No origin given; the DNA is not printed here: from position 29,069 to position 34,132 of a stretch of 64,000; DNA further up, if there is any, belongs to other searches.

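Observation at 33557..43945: Rhs C-terminal tips are short (135-140 aa), start with a hydrophobic helix, look non-enzymatic, and have no immunity genes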

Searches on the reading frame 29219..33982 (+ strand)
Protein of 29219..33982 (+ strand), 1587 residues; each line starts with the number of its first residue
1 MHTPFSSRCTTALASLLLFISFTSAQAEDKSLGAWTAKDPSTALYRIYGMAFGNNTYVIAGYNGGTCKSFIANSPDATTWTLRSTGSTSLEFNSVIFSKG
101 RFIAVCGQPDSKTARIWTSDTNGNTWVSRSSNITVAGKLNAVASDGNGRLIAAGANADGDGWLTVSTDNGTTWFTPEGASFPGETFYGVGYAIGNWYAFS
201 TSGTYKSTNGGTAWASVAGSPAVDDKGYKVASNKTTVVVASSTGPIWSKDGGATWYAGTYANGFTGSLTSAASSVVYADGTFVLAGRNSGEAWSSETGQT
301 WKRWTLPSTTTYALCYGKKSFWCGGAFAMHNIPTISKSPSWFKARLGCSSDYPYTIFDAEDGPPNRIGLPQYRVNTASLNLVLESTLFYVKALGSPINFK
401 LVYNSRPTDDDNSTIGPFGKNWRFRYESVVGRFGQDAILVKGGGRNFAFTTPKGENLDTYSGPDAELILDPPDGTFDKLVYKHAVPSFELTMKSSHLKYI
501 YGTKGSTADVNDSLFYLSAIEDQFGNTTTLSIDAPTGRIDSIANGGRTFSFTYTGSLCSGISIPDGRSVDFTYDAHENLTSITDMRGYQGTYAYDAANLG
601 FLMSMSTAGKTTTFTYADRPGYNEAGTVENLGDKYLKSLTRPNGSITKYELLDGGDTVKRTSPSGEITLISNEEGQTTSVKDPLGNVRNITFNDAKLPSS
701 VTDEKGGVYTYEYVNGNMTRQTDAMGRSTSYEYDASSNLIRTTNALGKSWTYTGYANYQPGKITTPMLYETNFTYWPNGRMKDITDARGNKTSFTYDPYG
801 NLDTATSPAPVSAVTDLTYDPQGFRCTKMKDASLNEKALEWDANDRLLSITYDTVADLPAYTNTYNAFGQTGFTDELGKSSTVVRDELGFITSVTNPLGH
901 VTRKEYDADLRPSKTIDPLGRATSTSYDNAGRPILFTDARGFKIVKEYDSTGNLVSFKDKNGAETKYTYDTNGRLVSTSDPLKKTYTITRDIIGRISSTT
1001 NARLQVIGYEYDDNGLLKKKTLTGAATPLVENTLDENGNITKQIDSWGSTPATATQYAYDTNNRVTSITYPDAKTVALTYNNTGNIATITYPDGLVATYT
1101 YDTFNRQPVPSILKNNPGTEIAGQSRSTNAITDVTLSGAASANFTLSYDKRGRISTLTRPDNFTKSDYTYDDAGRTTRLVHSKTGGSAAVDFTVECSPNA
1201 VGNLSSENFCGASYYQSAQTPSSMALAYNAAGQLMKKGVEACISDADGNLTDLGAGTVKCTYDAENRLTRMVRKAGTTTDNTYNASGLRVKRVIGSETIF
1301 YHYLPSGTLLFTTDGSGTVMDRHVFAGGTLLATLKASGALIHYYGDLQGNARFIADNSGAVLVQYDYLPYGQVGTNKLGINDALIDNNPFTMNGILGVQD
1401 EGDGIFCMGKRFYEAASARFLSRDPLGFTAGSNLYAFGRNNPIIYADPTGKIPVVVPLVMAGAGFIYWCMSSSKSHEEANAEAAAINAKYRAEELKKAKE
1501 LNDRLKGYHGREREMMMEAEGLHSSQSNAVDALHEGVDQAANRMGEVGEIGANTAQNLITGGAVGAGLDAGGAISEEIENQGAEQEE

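Call 7: search_protein_families(library=pfam, proteins=[window:29219-33982:+], max_evalue=0.01)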
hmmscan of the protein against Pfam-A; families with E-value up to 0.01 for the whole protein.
window:29219-33982:+ (1587 aa): 4 families
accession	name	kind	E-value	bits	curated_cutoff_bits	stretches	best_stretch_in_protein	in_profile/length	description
PF05593.20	RHS_repeat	-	1e-62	207.9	22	8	948-982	1-35/38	RHS Repeat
PF20148.4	DUF6531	-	7.4e-06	26.6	24.1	1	374-449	4-74/74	Domain of unknown function (DUF6531)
PF13088.12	BNR_2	-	0.00042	20.2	31.4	0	94-182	116-207/277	BNR repeat-like domain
PF15540.11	Ntox47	-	0.0079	16.9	25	0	911-968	7-76/120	Bacterial toxin 47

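Call 8: search_protein_families(library=ncbifam, proteins=[window:29219-33982:+], max_evalue=0.01)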
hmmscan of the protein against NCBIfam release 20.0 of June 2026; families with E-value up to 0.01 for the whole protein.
window:29219-33982:+ (1587 aa): 4 families
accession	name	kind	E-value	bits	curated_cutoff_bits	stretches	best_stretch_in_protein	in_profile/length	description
TIGR01643.1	YD_repeat_2x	repeat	1e-44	149.3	15.8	3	948-984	1-38/42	YD repeat-containing protein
NF041261.1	RHS_core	equivalog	1.7e-37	128.8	2000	4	722-1066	422-759/1261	RHS element core protein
TIGR03696.1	Rhs_assc_core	domain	1.3e-14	54.4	32.5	1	1367-1450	1-75/76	RHS repeat-associated core domain-containing protein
NF045728.1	glycosyl_F510_1955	equivalog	2.7e-06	26.9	175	1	202-314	72-183/246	F510_1955 family glycosylhydrolase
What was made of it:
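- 29219..33982 (+): Rhs1 (1587 aa): Sec signal peptide, BNR-like beta-propeller region, DUF6531 plug, YD-repeat shell, Rhs-associated core, tip. Pfam RHS_repeat E=1e-62 and DUF6531; NCBIfam Rhs_assc_core residues 1367-1450 (calls 7, 8).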

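Call 13: find_encoding_contigs(protein=window:29219-33982:+, flank=2000, max_places=4)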
Protein window:29219-33982:+ (1587 aa): 6 contigs read that carry it; 2 places shown.
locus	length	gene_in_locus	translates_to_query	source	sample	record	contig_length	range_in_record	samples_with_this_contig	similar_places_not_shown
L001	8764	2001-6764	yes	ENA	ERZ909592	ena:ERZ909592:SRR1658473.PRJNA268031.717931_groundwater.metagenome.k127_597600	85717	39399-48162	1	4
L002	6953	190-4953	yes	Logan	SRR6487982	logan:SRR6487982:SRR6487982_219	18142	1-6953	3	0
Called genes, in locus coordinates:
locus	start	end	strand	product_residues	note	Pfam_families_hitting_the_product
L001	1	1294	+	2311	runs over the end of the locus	PF05547:Peptidase_M6, PF21910:GH85_C (faint), PF15780:ASH (weak), PF22544:HYDIN_VesB_CFA65-like_Ig (weak), PF24489:Ig_J_second (faint), PF18998:Flg_new_2 (weak), PF04151:PPC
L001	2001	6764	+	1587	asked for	PF20148:DUF6531 (faint), PF05593:RHS_repeat, PF25023:TEN_YD-shell (weak), PF05593:RHS_repeat, PF25023:TEN_YD-shell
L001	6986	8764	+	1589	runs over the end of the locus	PF05593:RHS_repeat, PF25023:TEN_YD-shell (weak), PF05593:RHS_repeat (weak)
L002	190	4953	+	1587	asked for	PF20148:DUF6531 (faint), PF05593:RHS_repeat, PF25023:TEN_YD-shell (weak), PF05593:RHS_repeat, PF25023:TEN_YD-shell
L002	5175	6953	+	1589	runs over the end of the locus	PF05593:RHS_repeat, PF25023:TEN_YD-shell (weak), PF05593:RHS_repeat (weak)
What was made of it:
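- On Bacterial teneurin-like protein (TLP): YD shell yes (precomputed TEN_YD-shell hits, call 13).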

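Call 19: find_homologous_proteins(query=window:29219-33982:+, max_evalue=1e-20)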
Query window:29219-33982:+ (1587 aa): 97 proteins with E <= 1e-20 among 8000 candidates.
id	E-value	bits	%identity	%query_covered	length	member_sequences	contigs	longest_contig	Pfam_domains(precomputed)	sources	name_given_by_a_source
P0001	0.0e+0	3616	100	100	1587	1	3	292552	PF05593.20,PF25023.2,PF20148.5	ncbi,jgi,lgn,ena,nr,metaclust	ncbi:MAG TPA: hypothetical protein DET40_20825 [Lentisphaeria bacterium]|nr:MAG: hypothetical protei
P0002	0.0e+0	2061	63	100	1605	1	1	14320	PF05593.20,PF25023.2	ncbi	ncbi:MAG: RHS repeat-associated core domain-containing protein [Victivallales bacterium]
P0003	0.0e+0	2033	66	92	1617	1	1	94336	PF05593.20,PF25023.2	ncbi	-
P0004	0.0e+0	2005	64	91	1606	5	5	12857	PF05593.20,PF25023.2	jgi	jgi:RHS repeat-associated protein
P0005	0.0e+0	1939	63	91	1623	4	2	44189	PF05593.20,PF25023.2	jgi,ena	jgi:RHS repeat-associated protein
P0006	0.0e+0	1904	58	98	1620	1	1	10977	PF05593.20,PF25023.2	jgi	jgi:RHS repeat-associated protein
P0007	0.0e+0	1870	62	91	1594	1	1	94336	PF05593.20,PF25023.2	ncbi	-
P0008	0.0e+0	1867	58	98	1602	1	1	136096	PF05593.20,PF25023.2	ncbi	-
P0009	0.0e+0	1861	58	97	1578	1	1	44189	PF05593.20,PF25023.2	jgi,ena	jgi:RHS repeat-associated protein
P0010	0.0e+0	1838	57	97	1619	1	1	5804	PF05593.20,PF25023.2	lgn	-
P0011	0.0e+0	1757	53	99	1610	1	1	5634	PF05593.20,PF25023.2,PF20148.5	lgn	-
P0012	0.0e+0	1736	54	100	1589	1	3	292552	PF05593.20,PF25023.2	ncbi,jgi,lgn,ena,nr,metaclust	ncbi:MAG TPA: hypothetical protein DET40_20830 [Lentisphaeria bacterium]|nr:MAG: hypothetical protei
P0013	0.0e+0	1690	53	100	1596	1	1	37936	PF05593.20,PF25023.2,PF20148.5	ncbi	ncbi:MAG: RHS repeat-associated core domain-containing protein [Victivallales bacterium]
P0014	0.0e+0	1685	52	99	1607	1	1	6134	PF05593.20,PF25023.2,PF20148.5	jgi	jgi:RHS repeat-associated protein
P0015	0.0e+0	1634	54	94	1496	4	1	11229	PF05593.20,PF25023.2,PF20148.5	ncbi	-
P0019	0.0e+0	1237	54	70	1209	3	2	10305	PF05593.20,PF25023.2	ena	-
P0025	0.0e+0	1135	41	97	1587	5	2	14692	PF05593.20,PF22815.3,PF25023.2,PF20148.5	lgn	-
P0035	0.0e+0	1045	42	91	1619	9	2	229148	PF05593.20,PF25023.2,PF20148.5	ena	-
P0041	7.1e-295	1000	40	91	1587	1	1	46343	PF05593.20,PF25023.2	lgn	-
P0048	1.1e-289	983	39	92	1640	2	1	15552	PF05593.20,PF25023.2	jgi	-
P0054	1.0e-275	936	41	77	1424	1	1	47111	PF05593.20,PF25023.2,PF01436.28,PF25021.2,PF06739.18,PF20148.5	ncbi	-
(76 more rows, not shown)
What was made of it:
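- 29219..33982 (+): Identical to a protein of a Lentisphaeria MAG (calls 13, 19).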

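Call 29: find_encoding_contigs(protein=P0003, flank=10000, max_places=2)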
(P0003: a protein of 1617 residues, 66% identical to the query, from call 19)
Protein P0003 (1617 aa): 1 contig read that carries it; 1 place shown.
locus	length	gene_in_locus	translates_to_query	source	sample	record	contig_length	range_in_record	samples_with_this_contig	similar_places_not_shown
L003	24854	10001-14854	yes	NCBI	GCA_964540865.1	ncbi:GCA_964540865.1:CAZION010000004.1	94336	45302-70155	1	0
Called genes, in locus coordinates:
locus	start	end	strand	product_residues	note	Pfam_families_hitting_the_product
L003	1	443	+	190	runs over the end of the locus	PF04011:LemA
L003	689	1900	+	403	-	PF01435:Peptidase_M48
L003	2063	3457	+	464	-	PF00071:Ras (faint), PF01926:MMR_HSR1, PF02421:FeoB_N, PF04548:AIG1, PF00009:GTP_EFTU, PF01926:MMR_HSR1, PF02421:FeoB_N (weak), PF14714:KH_dom-like, +3 more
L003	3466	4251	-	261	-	-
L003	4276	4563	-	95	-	PF09723:Zn_ribbon_8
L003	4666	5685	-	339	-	PF04055:Radical_SAM, PF13353:Fer4_12 (weak)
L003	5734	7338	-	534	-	PF00342:PGI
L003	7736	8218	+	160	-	PF00583:Acetyltransf_1, PF13673:Acetyltransf_10, PF13508:Acetyltransf_7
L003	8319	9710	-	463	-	PF00919:UPF0004, PF04055:Radical_SAM, PF18693:TRAM_2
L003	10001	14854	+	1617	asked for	PF05593:RHS_repeat (weak), PF25023:TEN_YD-shell (weak), PF05593:RHS_repeat, PF25023:TEN_YD-shell (weak), PF05593:RHS_repeat, PF25023:TEN_YD-shell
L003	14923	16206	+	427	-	-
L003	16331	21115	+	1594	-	PF05593:RHS_repeat, PF25023:TEN_YD-shell, PF05593:RHS_repeat (weak), PF25023:TEN_YD-shell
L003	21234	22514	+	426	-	-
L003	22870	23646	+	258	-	PF02985:HEAT (faint), PF13646:HEAT_2 (weak)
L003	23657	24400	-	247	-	-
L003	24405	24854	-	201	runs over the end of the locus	-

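Call 30: find_encoding_contigs(protein=P0008, flank=10000, max_places=2)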
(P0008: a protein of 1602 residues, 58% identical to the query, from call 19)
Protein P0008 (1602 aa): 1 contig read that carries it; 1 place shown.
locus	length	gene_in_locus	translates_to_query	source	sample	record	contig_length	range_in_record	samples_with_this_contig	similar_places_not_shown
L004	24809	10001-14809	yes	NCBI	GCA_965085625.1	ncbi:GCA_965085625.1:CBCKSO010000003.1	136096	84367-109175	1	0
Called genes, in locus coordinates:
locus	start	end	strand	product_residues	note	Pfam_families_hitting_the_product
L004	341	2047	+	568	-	PF04055:Radical_SAM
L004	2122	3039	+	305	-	PF05235:CHAD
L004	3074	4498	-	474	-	-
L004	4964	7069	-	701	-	PF01138:RNase_PH, PF03725:RNase_PH_C, PF03726:PNPase, PF01138:RNase_PH, PF00013:KH_1, PF00575:S1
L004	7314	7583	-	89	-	PF00312:Ribosomal_S15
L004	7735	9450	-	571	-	PF02776:TPP_enzyme_N, PF00205:TPP_enzyme_M, PF02775:TPP_enzyme_C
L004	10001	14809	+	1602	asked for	PF25023:TEN_YD-shell, PF05593:RHS_repeat, PF25023:TEN_YD-shell (weak), PF05593:RHS_repeat, PF25023:TEN_YD-shell, PF05593:RHS_repeat (weak)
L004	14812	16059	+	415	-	PF13927:Ig_3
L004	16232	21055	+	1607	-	PF05593:RHS_repeat (weak), PF25023:TEN_YD-shell, PF05593:RHS_repeat, PF25023:TEN_YD-shell, PF05593:RHS_repeat (weak)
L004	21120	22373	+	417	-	PF05593:RHS_repeat (weak), PF13927:Ig_3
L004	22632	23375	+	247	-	PF13646:HEAT_2 (faint), PF02985:HEAT (faint)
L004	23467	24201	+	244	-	PF13646:HEAT_2 (faint), PF02985:HEAT (faint)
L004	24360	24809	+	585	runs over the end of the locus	PF21688:FAD-depend_C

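Call 42: find_encoding_contigs(protein=P0035, flank=8000, max_places=1)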
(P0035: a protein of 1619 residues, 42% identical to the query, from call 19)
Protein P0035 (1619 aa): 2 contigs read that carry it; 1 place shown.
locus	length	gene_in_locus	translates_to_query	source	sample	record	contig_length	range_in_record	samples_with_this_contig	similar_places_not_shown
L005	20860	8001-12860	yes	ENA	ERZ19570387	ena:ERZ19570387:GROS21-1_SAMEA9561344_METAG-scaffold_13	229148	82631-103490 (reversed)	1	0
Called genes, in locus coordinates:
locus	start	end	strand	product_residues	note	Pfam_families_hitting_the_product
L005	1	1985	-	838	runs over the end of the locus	PF01751:Toprim, PF01131:Topoisom_bac, PF13342:Toprim_Crpt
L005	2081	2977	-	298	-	PF04055:Radical_SAM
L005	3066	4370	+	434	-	PF01408:GFO_IDH_MocA, PF19051:GFO_IDH_MocA_C2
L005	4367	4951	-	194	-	PF01243:PNPOx_N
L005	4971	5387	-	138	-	PF07080:DUF1348, PF14534:DUF4440 (weak), PF12680:SnoaL_2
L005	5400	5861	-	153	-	PF16798:DUF5069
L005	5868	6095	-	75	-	-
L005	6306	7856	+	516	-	PF01590:GAF, PF13185:GAF_2, PF00158:Sigma54_activat, PF14532:Sigma54_activ_2, PF00004:AAA (weak), PF07728:AAA_5 (weak), PF25601:AAA_lid_14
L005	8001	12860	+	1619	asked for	PF20148:DUF6531 (faint), PF05593:RHS_repeat (weak), PF25023:TEN_YD-shell, PF05593:RHS_repeat, PF25023:TEN_YD-shell, PF05593:RHS_repeat, PF25023:TEN_YD-shell, PF05593:RHS_repeat (weak)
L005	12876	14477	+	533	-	PF05593:RHS_repeat, PF05345:He_PIG (weak)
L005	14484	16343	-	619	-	PF09852:DUF2079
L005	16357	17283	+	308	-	PF02517:Rce1-like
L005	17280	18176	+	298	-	PF00586:AIRS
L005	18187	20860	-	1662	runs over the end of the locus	PF00932:LTD, PF00754:F5_F8_type_C, PF22633:F5_F8_type_C_2, PF22633:F5_F8_type_C_2, PF13287:Fn3_assoc, PF13290:CHB_HEX_C_1, PF08757:CotH, PF13287:Fn3_assoc, +3 more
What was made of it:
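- One relative has an Rce1/CPBP-like membrane protease nearby (call 42).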
